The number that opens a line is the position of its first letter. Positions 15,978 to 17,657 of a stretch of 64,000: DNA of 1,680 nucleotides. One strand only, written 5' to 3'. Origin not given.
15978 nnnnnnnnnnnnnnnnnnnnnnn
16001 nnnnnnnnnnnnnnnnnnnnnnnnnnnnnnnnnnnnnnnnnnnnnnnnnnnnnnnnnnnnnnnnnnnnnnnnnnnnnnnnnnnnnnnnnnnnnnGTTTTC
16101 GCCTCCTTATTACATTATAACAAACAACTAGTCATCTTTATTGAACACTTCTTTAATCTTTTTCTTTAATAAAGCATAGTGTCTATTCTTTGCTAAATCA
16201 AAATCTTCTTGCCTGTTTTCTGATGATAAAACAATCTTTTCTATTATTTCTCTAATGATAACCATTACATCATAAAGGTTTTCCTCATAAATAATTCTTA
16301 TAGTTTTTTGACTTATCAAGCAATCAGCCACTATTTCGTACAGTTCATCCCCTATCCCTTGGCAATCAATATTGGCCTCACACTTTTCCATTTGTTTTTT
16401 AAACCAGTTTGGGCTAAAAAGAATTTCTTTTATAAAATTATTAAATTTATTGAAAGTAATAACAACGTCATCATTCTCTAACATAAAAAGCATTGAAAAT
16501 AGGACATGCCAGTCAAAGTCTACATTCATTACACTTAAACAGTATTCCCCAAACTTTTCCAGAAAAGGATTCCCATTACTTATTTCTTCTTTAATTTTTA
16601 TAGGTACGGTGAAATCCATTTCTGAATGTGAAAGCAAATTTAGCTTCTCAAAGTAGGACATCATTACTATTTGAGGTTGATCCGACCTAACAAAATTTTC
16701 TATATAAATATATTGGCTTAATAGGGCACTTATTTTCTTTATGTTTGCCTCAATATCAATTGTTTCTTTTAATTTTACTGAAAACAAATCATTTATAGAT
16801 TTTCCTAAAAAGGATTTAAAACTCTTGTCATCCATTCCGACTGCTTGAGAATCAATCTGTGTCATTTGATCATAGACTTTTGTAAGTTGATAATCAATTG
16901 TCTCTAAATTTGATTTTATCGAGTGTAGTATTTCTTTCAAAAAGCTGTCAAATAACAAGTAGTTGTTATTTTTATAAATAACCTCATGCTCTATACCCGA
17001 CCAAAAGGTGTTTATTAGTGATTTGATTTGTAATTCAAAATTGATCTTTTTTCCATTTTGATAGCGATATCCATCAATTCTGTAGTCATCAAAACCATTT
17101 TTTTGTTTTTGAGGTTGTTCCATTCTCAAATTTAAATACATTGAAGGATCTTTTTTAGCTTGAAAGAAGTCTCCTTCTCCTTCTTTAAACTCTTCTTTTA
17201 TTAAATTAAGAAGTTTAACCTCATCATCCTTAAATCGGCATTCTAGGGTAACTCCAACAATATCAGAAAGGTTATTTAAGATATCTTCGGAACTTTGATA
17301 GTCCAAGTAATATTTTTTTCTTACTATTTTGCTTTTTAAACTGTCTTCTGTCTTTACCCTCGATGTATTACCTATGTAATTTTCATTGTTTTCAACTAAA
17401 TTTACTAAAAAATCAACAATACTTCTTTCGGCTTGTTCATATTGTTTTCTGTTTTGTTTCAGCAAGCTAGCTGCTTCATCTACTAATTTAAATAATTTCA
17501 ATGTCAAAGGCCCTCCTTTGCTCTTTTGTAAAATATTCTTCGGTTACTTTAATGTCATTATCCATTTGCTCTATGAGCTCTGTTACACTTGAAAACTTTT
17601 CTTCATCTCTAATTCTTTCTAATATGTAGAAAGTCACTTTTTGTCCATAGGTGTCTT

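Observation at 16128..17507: Orphan long RelA/SpoT-synthetase-domain protein with a ~260-aa unrecognised C-terminal module, wedged between ribF and dnaX (candidate fused toxSAS-like sensor/effector)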

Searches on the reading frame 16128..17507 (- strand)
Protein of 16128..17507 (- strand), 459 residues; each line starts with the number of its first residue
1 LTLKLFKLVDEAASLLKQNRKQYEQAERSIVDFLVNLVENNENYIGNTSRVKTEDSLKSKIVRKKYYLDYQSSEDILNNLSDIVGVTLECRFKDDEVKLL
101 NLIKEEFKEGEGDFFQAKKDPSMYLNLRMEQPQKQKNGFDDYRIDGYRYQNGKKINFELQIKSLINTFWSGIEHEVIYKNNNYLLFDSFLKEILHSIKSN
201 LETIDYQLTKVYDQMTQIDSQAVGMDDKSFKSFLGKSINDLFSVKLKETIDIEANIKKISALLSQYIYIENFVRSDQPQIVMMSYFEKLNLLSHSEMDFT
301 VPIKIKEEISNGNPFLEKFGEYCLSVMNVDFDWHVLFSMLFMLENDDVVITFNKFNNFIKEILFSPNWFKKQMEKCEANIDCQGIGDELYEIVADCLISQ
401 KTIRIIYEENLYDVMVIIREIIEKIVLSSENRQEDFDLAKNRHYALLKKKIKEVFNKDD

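Call 3: search_protein_families(library=pfam, proteins=[window:16128-17507:-], max_evalue=1)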
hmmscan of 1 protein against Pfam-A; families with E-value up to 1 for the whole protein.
window:16128-17507:- (459 aa): 1 family
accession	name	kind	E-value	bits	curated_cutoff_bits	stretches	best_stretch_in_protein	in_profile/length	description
PF04607.23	RelA_SpoT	-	6.1e-13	49.5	27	1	49-182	1-112/113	Region found in RelA / SpoT proteins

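Call 4: search_protein_families(library=ncbifam, proteins=[window:16128-17507:-], max_evalue=1)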
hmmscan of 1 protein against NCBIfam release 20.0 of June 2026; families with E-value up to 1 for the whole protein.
window:16128-17507:- (459 aa): 1 family
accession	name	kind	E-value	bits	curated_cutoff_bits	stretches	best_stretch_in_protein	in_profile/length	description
NF053588.1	GTPPhKinYjbM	equivalog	2.2e-08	34.1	320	1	48-215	41-192/201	GTP diphosphokinase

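Call 5: search_protein_families(library=padloc, proteins=[window:16128-17507:-], max_evalue=1)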
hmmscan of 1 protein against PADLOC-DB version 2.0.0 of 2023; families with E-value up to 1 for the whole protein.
window:16128-17507:- (459 aa): 0 families

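Call 7: find_homologous_proteins(query=window:16128-17507:-)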
Query window:16128-17507:- (459 aa): 119 proteins with E <= 0.001 among 8000 candidates.
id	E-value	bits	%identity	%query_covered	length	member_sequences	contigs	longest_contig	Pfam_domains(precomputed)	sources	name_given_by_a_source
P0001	9.3e-294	992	100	100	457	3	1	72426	PF04607.24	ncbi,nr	ncbi:MAG: hypothetical protein GX769_03175 [Erysipelothrix sp.]|nr:hypothetical protein [Erysipeloth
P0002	2.4e-226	770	78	100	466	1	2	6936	PF04607.24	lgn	-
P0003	6.4e-221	752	76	100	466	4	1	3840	PF04607.24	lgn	-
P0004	1.1e-219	748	75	100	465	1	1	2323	PF04607.24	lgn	-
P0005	4.7e-212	723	73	100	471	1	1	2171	PF04607.24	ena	-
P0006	2.2e-211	721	73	99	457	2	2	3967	PF04607.24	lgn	-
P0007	3.8e-210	717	72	100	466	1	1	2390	PF04607.24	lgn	-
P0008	3.5e-207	707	71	99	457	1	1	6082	PF04607.24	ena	-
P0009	6.2e-200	683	70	99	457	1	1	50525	PF04607.24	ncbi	-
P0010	1.1e-199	682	69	99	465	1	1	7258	PF04607.24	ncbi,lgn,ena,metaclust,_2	metaclust:\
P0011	2.4e-199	681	69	99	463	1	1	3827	PF04607.24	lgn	-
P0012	3.5e-199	681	69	99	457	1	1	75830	PF04607.24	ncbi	-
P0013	8.2e-198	676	68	100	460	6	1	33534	PF04607.24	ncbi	-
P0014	9.2e-198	676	69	99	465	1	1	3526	PF04607.24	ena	-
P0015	8.6e-169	580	60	94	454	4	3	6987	PF04607.24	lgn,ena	-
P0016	6.6e-166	571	59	99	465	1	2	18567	PF04607.24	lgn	-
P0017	9.7e-165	567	62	92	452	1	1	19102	PF04607.24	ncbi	-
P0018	2.8e-163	562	58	95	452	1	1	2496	PF04607.24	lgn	-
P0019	2.2e-161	556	56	99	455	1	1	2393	PF04607.24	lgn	-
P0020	7.9e-160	551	58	99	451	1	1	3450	PF04607.24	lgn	-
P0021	1.5e-159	550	58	99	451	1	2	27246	PF04607.24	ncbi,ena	-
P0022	1.8e-159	550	57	99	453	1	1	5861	PF04607.24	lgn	-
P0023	2.2e-159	550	58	97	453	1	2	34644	PF04607.24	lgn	-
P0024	2.6e-159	549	58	92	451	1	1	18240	PF04607.24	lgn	-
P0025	1.2e-158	547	56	99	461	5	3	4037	PF04607.24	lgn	-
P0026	5.2e-158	545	58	92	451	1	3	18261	PF04607.24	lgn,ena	-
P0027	1.0e-144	501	52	99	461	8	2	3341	PF04607.24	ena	-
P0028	3.3e-143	496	52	100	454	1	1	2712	PF04607.24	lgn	-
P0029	4.5e-132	460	48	94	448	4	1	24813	PF04607.24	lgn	-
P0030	1.4e-106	376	44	93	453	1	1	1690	PF04607.24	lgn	-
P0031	2.8e-106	375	42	99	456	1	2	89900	PF04607.24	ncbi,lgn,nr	ncbi:MAG: RelA/spoT family protein [Erysipelotrichaceae bacterium]|nr:RelA/spoT family protein [Erys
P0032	6.6e-106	373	42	99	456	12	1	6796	PF04607.24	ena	-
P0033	6.5e-105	370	44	93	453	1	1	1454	PF04607.24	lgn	-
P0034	1.0e-103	366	41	95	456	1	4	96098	PF04607.24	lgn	-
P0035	9.2e-102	360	39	99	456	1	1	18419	PF04607.24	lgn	-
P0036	1.4e-97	346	41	93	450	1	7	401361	PF04607.24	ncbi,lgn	-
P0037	1.4e-95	339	40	100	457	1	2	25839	PF04607.24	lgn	-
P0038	1.2e-89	320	41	93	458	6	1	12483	PF04607.24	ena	-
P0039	1.6e-88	316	41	92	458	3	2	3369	PF04607.24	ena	-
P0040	7.1e-86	307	40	93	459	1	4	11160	PF04607.24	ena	-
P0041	1.6e-79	286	38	90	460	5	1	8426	PF04607.24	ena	-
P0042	1.1e-77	280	37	93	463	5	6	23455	PF04607.24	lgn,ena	-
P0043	4.1e-77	278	37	94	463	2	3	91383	PF04607.24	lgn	-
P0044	1.1e-76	277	37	92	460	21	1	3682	PF04607.24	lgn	-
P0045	1.3e-76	277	37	93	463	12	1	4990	PF04607.24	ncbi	-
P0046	2.2e-76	276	38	94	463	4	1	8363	PF04607.24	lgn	-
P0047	1.5e-75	273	36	95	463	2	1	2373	PF04607.24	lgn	-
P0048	1.6e-75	273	37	93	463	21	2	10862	PF04607.24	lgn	-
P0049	4.2e-75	272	38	93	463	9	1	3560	PF04607.24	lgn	-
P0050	1.1e-74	270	36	95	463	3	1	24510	PF04607.24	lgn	-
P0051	5.6e-74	268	36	95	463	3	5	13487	PF04607.24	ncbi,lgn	-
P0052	7.5e-74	268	37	93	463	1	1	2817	PF04607.24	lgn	-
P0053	1.6e-73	267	36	96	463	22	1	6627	PF04607.24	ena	-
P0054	1.0e-72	264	36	99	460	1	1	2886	PF04607.24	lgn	-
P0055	1.6e-72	263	36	95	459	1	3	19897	PF04607.24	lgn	-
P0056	2.1e-72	263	37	94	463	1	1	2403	PF04607.24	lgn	-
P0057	2.3e-72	263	37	94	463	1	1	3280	PF04607.24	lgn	-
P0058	4.3e-72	262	37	99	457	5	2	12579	PF04607.24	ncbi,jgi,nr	ncbi:MAG: hypothetical protein E7191_07870 [Erysipelotrichaceae bacterium]|nr:hypothetical protein [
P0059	2.8e-69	253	36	93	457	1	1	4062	PF04607.24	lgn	-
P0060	5.0e-69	252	35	89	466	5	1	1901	PF04607.24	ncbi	-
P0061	3.0e-68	249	45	64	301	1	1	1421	PF04607.24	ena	-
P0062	7.3e-68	248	34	100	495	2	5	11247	PF04607.24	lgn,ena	-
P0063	1.9e-67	247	35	99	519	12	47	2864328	PF04607.24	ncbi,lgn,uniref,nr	ncbi:GTP pyrophosphokinase [Clostridium tetani]|uniref:GTP pyrophosphokinase n=1 Tax=Clostridium tet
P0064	6.3e-67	245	35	99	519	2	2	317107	PF04607.24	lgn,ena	-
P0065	3.5e-66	242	32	100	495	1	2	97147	PF04607.24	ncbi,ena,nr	ncbi:MAG: hypothetical protein J6F30_14405 [Cellulosilyticum sp.]|nr:hypothetical protein [Cellulosi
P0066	4.4e-65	239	34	99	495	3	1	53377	PF04607.24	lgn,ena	-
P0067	1.8e-64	237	37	86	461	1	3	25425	PF04607.24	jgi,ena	-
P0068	2.2e-64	237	36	94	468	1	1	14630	PF04607.24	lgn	-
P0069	2.6e-64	236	33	100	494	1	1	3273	PF04607.24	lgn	-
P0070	4.4e-64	236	36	92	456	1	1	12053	PF04607.24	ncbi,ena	-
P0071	6.9e-64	235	34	93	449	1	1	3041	PF04607.24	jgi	-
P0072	1.1e-63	234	33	99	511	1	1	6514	PF04607.24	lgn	-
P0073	2.2e-63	233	35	94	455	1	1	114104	PF04607.24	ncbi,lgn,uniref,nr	ncbi:ppGpp synthetase/RelA/SpoT-type nucleotidyltransferase [Natranaerovirga pectinivora]|uniref:PpG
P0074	2.9e-63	233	36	89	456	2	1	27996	PF04607.24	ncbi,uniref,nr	ncbi:ppGpp synthetase/RelA/SpoT-type nucleotidyltransferase [Natranaerovirga hydrolytica]|uniref:PpG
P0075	4.3e-63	232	36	90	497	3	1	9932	PF04607.24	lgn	-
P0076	4.9e-63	232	34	98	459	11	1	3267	PF04607.24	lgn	-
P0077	6.1e-63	232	33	95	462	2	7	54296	PF04607.24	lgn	-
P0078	3.7e-62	229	32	98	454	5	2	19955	PF04607.24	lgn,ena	-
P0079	8.5e-62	228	34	95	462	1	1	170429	PF04607.24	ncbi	ncbi:MAG: hypothetical protein ACRDA4_02195 [Filifactoraceae bacterium]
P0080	9.4e-62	228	32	99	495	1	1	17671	PF04607.24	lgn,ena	-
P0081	2.8e-61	226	34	91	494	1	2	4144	PF04607.24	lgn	-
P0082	6.5e-61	225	33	100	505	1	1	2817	PF04607.24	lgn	-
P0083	1.8e-60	224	32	99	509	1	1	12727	PF04607.24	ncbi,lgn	ncbi:MAG: GTP pyrophosphokinase family protein [Clostridiaceae bacterium]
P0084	4.2e-60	222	36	77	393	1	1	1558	PF04607.24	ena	-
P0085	7.0e-60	222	34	88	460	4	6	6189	PF04607.24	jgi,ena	-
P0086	1.7e-59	220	36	78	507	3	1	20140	PF04607.24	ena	-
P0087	3.2e-59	219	33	99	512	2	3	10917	PF04607.24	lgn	-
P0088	4.7e-59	219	32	100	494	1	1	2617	PF04607.24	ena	-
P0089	7.1e-59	218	34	90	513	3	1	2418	PF04607.24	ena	-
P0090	1.0e-58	218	32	100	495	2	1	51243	PF04607.24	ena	-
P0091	1.1e-58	218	32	99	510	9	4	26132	PF04607.24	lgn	-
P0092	1.2e-58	218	32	98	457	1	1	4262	PF04607.24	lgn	-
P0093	4.4e-58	216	32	99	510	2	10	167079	PF04607.24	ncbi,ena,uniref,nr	ncbi:relA/spoT family protein [uncultured Clostridium sp.]|uniref:GTP pyrophosphokinase n=1 Tax=uncu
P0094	1.1e-57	214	32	100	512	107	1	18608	PF04607.24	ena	-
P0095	1.1e-57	214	34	90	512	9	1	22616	PF04607.24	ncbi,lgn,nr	ncbi:MAG: relA/spoT family protein [Clostridium perfringens]|nr:relA/spoT family protein [Clostridiu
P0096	1.5e-57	214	31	100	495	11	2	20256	PF04607.24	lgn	-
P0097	4.5e-57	212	36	79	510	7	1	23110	PF04607.24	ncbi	ncbi:MAG: GTP pyrophosphokinase [Sarcina sp.]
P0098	6.1e-57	212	31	100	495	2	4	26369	PF04607.24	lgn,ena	-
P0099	1.2e-56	211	33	100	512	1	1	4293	PF04607.24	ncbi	-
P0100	1.6e-56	211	33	90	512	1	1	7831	PF04607.24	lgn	-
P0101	4.4e-56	209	37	79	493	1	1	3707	PF04607.24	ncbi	-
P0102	1.8e-55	207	31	99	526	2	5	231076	PF04607.24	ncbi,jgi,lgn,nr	ncbi:MAG: hypothetical protein N4A76_07620 [Firmicutes bacterium]|jgi:ppGpp synthetase/RelA/SpoT-typ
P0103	2.9e-55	206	30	100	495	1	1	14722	PF04607.24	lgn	-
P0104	3.2e-53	200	31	90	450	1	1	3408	PF04607.24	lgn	-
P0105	3.2e-53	200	32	96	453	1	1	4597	PF04607.24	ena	-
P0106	5.9e-53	199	31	90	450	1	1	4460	PF04607.24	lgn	-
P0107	6.0e-53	199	29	93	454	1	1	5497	PF04607.24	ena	-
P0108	7.0e-53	199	30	96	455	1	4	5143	PF04607.24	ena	-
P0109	7.6e-53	198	31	90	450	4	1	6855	PF04607.24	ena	-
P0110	6.2e-52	195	34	75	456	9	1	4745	PF04607.24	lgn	-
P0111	4.3e-51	193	31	93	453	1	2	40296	PF04607.24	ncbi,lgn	-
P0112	6.1e-50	189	33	80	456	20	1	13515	PF04607.24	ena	-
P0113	4.3e-49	186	35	75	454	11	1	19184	PF04607.24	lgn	-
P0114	7.9e-49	185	30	94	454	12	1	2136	PF04607.24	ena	-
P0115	8.9e-49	185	32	80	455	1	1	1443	PF04607.24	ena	-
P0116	1.0e-45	175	32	72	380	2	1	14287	PF04607.24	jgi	jgi:hypothetical protein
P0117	2.4e-40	157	35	58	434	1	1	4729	PF04607.24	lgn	-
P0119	4.8e-4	38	28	36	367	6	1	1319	PF04607.24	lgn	-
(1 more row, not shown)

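Call 9: search_solved_structures(query=window:16128-17507:-, max_evalue=1, show_alignments=3)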
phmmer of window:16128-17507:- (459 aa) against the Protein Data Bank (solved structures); distinct sequences matched with E-value up to 1: 8.
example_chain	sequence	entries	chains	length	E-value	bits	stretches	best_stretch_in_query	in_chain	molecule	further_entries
6fgk_A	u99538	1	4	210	1.9e-07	34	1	29-184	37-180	GTP pyrophosphokinase YwaC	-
2be3_A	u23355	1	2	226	0.00016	24.3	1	48-214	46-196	GTP pyrophosphokinase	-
3l9d_A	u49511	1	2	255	0.00025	23.7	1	48-211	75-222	Putative GTP pyrophosphokinase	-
6ewz_A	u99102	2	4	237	0.00094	21.8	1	29-216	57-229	GTP pyrophosphokinase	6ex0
6fgj_A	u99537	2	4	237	0.0014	21.2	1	29-215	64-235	GTP pyrophosphokinase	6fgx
5f2v_V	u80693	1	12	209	0.0098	18.5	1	50-183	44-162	GTP pyrophosphokinase YjbM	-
5ded_D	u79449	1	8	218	0.011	18.3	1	49-183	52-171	GTP pyrophosphokinase YjbM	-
5dec_A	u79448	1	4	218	0.011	18.3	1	49-183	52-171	GTP pyrophosphokinase YjbM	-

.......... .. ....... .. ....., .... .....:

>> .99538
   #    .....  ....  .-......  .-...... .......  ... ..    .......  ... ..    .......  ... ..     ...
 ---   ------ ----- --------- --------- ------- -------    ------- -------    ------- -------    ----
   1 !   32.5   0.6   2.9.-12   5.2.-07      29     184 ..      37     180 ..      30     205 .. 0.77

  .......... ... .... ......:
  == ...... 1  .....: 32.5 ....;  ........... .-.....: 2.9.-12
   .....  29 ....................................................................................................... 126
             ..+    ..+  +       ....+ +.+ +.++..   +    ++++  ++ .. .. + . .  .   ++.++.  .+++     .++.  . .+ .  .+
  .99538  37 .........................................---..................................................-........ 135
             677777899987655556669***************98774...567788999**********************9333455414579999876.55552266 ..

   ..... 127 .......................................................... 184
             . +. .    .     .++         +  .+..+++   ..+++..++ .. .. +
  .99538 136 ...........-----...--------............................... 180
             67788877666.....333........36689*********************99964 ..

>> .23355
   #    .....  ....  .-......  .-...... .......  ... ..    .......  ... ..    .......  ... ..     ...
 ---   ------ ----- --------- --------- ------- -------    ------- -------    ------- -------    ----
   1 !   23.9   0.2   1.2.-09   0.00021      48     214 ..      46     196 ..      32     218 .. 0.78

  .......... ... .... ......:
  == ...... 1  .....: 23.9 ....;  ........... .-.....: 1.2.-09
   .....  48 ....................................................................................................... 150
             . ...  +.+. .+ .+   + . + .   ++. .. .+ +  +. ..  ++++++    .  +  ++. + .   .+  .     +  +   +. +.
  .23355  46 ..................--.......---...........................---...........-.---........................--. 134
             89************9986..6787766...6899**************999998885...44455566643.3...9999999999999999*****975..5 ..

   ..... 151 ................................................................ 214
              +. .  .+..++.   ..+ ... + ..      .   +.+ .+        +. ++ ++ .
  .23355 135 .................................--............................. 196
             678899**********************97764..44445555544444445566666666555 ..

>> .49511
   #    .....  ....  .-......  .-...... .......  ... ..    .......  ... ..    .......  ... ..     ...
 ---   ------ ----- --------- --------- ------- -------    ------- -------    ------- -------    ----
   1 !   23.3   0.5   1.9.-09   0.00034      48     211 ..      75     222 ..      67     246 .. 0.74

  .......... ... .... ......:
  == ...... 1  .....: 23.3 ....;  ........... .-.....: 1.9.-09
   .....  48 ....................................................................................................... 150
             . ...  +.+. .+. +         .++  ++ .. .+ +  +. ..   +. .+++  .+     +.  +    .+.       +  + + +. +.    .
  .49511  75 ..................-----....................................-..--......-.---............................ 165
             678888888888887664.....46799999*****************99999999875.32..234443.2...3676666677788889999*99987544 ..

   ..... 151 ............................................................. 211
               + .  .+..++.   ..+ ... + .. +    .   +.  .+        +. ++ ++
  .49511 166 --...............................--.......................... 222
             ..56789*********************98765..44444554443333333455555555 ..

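Call 13: find_encoding_contigs(protein=P0012, flank=6000, max_places=3)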
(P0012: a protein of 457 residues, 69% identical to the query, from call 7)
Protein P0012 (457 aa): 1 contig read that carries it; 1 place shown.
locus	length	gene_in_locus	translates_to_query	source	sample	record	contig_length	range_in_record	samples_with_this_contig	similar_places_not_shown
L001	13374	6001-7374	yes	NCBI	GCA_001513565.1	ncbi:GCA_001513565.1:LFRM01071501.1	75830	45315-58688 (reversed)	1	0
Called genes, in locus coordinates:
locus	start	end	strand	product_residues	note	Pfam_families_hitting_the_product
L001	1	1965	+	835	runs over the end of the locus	PF00521:DNA_topoisoIV, PF03989:DNA_gyraseA_C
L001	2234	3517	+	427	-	PF02403:Seryl_tRNA_N, PF00587:tRNA-synt_2b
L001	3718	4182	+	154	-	PF00383:dCMP_cyt_deam_1, PF14437:MafB19-deam, PF14439:Bd3614-deam (faint)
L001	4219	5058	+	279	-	PF01509:TruB_N, PF16198:TruB_C_2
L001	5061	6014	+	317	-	PF06574:FAD_syn, PF01467:CTP_transf_like, PF01687:Flavokinase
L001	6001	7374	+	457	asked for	PF04607:RelA_SpoT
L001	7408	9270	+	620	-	PF06068:TIP49 (faint), PF13177:DNA_pol3_delta2, PF13401:AAA_22 (weak), PF00004:AAA, PF07728:AAA_5 (faint), PF22608:DNAX_ATPase_lid, PF12169:DNA_pol3_gamma3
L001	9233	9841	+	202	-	PF21176:RecR_HhH, PF02132:RecR_ZnF, PF01751:Toprim, PF13662:Toprim_4, PF21175:RecR_C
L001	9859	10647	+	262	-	PF01513:NAD_kinase, PF20143:NAD_kinase_C (weak)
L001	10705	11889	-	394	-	PF01098:FTSW_RODA_SPOVE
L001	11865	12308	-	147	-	PF00583:Acetyltransf_1, PF13673:Acetyltransf_10, PF13508:Acetyltransf_7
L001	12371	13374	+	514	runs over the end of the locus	-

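Call 14: find_encoding_contigs(protein=P0036, flank=6000, max_places=3)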
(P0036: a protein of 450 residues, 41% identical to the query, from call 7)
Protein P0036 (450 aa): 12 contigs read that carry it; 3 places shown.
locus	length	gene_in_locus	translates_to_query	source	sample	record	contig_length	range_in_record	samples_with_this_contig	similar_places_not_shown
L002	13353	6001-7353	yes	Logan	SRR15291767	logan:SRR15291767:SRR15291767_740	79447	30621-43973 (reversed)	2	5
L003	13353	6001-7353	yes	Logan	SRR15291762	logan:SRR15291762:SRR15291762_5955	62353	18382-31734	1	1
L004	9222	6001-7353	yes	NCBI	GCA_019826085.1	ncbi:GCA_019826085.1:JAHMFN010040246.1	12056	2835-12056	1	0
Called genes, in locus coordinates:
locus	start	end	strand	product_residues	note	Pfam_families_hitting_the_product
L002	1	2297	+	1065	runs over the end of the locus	PF01580:FtsK_SpoIIIE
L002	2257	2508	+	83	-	-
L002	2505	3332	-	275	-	PF04055:Radical_SAM, PF13186:SPASM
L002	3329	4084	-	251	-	PF01171:ATP_bind_3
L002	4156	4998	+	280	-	PF01509:TruB_N, PF16198:TruB_C_2 (weak)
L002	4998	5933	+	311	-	PF01467:CTP_transf_like (weak), PF06574:FAD_syn, PF01687:Flavokinase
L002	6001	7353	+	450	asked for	PF04607:RelA_SpoT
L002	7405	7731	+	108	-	PF03780:Asp23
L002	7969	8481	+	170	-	PF05198:IF3_N, PF00707:IF3_C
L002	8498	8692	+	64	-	PF01632:Ribosomal_L35p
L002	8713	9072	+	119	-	PF00453:Ribosomal_L20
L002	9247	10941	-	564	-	PF00587:tRNA-synt_2b, PF04073:tRNA_edit, PF03129:HGTP_anticodon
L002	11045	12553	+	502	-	PF00478:IMPDH, PF00571:CBS (weak), PF01070:FMN_dh (weak)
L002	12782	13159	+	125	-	PF01029:NusB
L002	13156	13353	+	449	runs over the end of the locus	PF13742:tRNA_anti_2, PF01336:tRNA_anti-codon, PF02601:Exonuc_VII_L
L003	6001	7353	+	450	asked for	PF04607:RelA_SpoT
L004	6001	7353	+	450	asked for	PF04607:RelA_SpoT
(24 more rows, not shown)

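Call 15: find_encoding_contigs(protein=P0063, flank=6000, max_places=3)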
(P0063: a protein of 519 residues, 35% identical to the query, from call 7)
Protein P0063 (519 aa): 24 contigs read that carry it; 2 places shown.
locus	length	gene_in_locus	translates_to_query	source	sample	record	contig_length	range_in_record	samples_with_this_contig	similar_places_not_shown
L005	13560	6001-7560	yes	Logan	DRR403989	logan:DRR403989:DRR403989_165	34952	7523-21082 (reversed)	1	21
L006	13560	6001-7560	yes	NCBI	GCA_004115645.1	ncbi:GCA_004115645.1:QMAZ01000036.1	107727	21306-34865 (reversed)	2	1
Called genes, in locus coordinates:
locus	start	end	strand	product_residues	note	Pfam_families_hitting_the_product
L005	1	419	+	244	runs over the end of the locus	PF20730:YetF_N (weak), PF04239:DUF421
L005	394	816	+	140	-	PF14276:DUF4363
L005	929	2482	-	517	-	PF01494:FAD_binding_3 (weak), PF07992:Pyr_redox_2 (faint), PF00890:FAD_binding_2 (weak), PF01266:DAO, PF00355:Rieske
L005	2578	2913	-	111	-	PF08821:CGGC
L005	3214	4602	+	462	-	PF01554:MatE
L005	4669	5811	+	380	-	PF22020:RlmL_1st, PF02926:THUMP, PF01170:UPF0020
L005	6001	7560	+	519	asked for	PF04607:RelA_SpoT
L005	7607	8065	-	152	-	PF22277:EncFtn-like (faint), PF00210:Ferritin (weak), PF02915:Rubrerythrin, PF09537:DUF2383 (faint), PF13668:Ferritin_2 (faint), PF07875:Coat_F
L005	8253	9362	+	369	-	PF04389:Peptidase_M28, PF01546:Peptidase_M20, PF05343:Peptidase_M42 (weak), PF07687:M20_dimer, PF05343:Peptidase_M42 (weak)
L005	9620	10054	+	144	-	PF22381:Staph_reg_Sar_Rot, PF01047:MarR, PF12802:MarR_2, PF13412:HTH_24, PF01325:Fe_dep_repress (weak)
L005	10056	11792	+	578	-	PF00664:ABC_membrane, PF00005:ABC_tran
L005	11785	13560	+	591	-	PF00664:ABC_membrane, PF13401:AAA_22 (faint), PF00005:ABC_tran, PF02463:SMC_N (faint)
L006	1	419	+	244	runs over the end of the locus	PF20730:YetF_N (weak), PF04239:DUF421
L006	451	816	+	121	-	PF14276:DUF4363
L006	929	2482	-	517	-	PF01494:FAD_binding_3 (weak), PF07992:Pyr_redox_2 (faint), PF00890:FAD_binding_2 (weak), PF01266:DAO, PF00355:Rieske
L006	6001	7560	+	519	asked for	PF04607:RelA_SpoT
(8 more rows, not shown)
